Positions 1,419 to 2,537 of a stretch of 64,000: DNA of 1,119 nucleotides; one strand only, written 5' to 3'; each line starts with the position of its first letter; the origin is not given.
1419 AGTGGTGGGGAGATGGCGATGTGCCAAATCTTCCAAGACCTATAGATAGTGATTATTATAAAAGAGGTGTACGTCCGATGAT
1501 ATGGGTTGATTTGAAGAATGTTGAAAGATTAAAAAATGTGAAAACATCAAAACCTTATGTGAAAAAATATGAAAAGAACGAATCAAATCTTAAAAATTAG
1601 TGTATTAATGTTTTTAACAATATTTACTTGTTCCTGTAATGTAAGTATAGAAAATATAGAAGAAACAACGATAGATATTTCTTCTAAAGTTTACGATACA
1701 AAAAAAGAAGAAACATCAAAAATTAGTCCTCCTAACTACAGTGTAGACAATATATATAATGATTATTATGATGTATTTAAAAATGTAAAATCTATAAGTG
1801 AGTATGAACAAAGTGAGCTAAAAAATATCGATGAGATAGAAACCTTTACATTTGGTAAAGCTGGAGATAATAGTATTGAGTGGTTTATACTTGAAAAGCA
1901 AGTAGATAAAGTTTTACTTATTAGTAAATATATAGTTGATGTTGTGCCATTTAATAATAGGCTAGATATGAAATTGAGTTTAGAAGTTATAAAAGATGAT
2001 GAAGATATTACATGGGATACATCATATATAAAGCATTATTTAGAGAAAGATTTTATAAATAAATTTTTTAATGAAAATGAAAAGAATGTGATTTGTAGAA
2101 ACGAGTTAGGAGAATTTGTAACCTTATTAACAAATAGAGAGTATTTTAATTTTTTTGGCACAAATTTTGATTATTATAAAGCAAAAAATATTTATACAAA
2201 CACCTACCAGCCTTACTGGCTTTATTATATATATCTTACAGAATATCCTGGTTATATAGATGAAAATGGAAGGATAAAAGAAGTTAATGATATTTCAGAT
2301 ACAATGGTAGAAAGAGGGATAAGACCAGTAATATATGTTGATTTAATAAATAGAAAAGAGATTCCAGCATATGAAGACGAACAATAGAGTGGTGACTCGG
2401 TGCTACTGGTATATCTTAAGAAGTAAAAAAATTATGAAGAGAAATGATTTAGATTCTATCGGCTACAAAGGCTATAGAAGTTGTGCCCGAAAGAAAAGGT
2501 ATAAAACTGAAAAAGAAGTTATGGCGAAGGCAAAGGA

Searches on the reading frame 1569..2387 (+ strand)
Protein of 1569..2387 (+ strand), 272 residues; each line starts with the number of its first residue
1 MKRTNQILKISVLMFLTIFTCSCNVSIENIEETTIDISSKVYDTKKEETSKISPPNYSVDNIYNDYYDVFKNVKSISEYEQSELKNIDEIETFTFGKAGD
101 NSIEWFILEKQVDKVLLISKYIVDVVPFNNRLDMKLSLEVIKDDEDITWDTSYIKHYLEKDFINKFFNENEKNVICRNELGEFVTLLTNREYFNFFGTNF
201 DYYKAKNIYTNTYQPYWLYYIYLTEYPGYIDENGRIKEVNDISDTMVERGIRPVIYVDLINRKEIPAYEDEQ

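Call 27: search_protein_families(library=pfam, proteins=[window:1569-2387:+], max_evalue=0.001)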
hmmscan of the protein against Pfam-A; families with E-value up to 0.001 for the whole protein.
window:1569-2387:+ (272 aa): 1 family
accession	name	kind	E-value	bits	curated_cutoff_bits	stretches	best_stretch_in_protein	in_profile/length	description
PF19789.6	DUF6273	-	6.5e-05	23.3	23.5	1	113-178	2-61/172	Domain of unknown function (DUF6273)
